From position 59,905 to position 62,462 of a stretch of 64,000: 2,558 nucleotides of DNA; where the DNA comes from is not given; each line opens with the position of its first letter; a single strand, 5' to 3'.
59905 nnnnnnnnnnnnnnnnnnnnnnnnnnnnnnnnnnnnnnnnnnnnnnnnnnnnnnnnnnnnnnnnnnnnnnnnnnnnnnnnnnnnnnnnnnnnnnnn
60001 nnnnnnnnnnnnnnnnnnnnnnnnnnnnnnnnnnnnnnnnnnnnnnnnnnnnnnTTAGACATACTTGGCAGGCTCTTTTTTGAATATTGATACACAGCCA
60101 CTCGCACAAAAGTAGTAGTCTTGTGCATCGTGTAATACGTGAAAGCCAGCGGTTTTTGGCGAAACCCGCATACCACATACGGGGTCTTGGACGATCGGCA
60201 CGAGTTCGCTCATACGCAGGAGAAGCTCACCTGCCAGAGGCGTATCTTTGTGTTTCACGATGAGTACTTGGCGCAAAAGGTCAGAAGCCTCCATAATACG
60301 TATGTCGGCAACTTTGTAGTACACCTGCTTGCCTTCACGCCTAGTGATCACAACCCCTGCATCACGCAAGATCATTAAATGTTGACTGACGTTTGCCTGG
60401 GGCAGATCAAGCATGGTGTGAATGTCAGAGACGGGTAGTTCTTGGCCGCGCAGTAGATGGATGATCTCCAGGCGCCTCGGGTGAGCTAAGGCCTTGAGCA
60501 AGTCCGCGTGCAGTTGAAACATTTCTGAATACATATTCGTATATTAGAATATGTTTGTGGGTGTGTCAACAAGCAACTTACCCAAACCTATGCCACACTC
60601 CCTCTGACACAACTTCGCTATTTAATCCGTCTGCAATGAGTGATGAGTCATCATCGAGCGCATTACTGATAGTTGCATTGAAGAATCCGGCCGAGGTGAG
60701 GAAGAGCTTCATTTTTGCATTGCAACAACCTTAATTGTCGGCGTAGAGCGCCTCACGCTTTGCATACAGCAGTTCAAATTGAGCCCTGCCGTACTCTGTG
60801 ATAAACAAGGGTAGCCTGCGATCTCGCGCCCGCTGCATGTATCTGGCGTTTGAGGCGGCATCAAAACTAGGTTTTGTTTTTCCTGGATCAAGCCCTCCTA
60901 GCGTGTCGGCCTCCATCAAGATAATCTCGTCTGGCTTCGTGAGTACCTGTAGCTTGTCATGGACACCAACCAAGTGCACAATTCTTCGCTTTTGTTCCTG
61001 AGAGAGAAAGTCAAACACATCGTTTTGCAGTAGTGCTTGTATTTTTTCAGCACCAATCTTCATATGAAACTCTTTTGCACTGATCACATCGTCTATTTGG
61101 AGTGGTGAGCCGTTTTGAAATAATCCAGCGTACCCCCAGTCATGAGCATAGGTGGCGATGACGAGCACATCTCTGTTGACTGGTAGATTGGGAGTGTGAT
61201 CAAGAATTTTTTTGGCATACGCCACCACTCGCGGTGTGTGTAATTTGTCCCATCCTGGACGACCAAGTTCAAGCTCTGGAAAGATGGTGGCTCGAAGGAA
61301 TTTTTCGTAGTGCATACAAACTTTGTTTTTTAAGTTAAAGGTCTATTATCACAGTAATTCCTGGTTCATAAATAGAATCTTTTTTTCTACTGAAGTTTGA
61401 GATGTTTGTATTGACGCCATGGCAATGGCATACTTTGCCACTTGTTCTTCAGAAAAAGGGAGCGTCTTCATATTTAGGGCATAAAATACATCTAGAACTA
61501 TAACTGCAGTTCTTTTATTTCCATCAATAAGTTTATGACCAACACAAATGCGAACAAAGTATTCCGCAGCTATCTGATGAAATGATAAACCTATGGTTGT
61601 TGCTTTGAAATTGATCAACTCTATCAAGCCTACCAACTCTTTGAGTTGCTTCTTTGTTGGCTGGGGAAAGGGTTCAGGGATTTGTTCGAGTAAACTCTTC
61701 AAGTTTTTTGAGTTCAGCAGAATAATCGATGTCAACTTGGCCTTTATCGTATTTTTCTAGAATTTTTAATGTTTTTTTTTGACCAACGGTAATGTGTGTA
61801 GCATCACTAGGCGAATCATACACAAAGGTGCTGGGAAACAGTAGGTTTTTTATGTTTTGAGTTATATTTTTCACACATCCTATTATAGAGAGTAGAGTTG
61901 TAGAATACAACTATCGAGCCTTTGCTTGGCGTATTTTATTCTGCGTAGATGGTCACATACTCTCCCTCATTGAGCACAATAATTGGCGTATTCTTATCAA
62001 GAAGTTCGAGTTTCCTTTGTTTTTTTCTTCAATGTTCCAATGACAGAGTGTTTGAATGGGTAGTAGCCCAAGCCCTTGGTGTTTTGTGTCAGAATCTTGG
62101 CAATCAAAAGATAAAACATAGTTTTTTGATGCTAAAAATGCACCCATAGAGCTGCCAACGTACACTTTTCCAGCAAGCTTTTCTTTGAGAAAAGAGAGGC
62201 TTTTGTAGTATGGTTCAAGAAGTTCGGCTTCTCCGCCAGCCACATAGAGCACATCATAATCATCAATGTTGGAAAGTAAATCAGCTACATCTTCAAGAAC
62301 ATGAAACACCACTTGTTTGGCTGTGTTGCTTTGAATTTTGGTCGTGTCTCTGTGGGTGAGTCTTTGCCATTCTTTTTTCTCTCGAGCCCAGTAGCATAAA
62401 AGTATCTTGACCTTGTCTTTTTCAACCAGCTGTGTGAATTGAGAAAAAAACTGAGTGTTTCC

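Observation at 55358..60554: Copper-handling operon with unusual redox partners: ArsR-TRASH regulator, CopA, CcdA-cupredoxin fusion, CopZ, YedZ-like di-heme protein and cytochrome b5-domain protein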

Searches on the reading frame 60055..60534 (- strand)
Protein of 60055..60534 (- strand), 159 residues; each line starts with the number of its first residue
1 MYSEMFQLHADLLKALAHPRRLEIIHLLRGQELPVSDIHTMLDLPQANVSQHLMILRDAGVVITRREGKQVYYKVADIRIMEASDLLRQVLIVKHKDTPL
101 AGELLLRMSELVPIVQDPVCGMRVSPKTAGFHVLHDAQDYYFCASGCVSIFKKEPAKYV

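Call 3: search_protein_families(library=pfam, proteins=[window:60055-60534:-], max_evalue=0.01)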
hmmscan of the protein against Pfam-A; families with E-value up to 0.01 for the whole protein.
window:60055-60534:- (159 aa): 5 families
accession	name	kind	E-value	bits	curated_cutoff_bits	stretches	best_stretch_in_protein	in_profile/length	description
PF01022.26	HTH_5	-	9.5e-14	51.5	22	1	18-63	1-46/47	Bacterial regulatory protein, arsR family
PF04945.19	YHS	-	5.4e-11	42.8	30.3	1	115-159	1-44/47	YHS domain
PF12840.13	HTH_20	-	4.7e-10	39.7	27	1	16-63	1-49/51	Helix-turn-helix domain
PF01978.25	TrmB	-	0.00018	21.7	25.6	1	27-76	17-65/68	Sugar-specific transcriptional regulator TrmB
PF21476.4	PF0610-like_N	-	0.00046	20.8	33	1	21-53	3-35/50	PF0610-like, N-terminal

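Call 4: search_protein_families(library=ncbifam, proteins=[window:60055-60534:-], max_evalue=0.01)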
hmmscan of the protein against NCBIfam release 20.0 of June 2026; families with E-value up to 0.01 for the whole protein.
window:60055-60534:- (159 aa): 10 families
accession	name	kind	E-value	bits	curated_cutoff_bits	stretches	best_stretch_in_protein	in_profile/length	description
NF033788.1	HTH_metalloreg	subfamily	5.7e-26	90.1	55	1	10-82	2-75/77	metalloregulator ArsR/SmtB family transcription factor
NF040642.1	sulf_sens_BigR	equivalog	8.5e-19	67.4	155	1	10-79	11-80/95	sulfite-sensing transcriptional repressor BigR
NF033789.1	repress_SdpR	subfamily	9.6e-16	57.5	100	1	13-76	2-65/79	autorepressor SdpR family transcription factor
NF047906.1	CdPbTransRegCmtR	equivalog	3.4e-15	55.8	150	1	11-99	13-102/104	Cd(II)/Pb(II)-sensing metalloregulatory transcriptional regulator CmtR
NF007528.0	PRK10141.1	subfamily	2.2e-13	50.1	97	1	10-77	7-75/117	metalloregulator ArsR/SmtB family transcription factor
NF045707.1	Dbac_1936_reg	equivalog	1e-12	47.9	115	1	5-89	3-87/99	ArsR/SmtB-type metalloregulator TsoR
NF052532.1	TransRegPagRBaca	equivalog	4.7e-12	45.9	170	1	6-87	14-95/99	transcriptional repressor PagR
NF041413.1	ArsR_Rv2640c_fam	equivalog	3e-10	40.5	155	1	13-77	36-103/118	Rv2640c family ArsR-like transcriptional regulator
NF053755.1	MsvR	equivalog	0.00052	19.8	220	1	13-67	7-61/236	transcriptional factor MsvR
NF053602.1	Phr_regulator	exception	0.006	16.2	320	1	12-67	5-60/191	heat shock transcription regulator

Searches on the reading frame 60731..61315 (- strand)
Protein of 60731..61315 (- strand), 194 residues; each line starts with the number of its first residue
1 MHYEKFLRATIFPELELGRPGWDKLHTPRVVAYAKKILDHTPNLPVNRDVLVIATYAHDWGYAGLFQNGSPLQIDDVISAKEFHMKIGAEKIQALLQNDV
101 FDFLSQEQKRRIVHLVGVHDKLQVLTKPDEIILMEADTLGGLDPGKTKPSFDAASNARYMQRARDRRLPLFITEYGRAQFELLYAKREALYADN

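Call 3: search_protein_families(library=pfam, proteins=[window:60731-61315:-], max_evalue=0.01)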
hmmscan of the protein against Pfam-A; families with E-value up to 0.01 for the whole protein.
window:60731-61315:- (194 aa): 1 family
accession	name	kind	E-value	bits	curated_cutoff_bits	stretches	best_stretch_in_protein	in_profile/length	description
PF01966.28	HD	-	8.8e-05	23.2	22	1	26-139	4-113/116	HD domain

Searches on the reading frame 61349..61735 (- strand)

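Call 102: search_protein_families(library=pfam, proteins=[window:61349-61735:-], max_evalue=0.001)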
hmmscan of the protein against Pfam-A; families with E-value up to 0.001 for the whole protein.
window:61349-61735:- (128 aa): 1 family
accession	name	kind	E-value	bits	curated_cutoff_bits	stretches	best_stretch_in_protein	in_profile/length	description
PF02661.23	Fic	-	6.5e-05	24.1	24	1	28-84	43-92/93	Fic/DOC family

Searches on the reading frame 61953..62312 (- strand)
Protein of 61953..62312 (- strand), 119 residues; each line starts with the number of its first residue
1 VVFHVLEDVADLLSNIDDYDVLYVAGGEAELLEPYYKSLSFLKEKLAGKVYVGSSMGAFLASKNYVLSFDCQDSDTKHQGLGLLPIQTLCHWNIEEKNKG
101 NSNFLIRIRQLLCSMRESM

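Call 102: search_protein_families(library=pfam, proteins=[window:61953-62312:-], max_evalue=0.001)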
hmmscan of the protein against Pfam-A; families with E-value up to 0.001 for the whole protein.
window:61953-62312:- (119 aa): 1 family
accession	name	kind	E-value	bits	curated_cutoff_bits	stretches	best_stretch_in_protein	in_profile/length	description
PF03575.23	Peptidase_S51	-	3.1e-09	37.2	23.9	1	9-105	73-172/206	Peptidase family S51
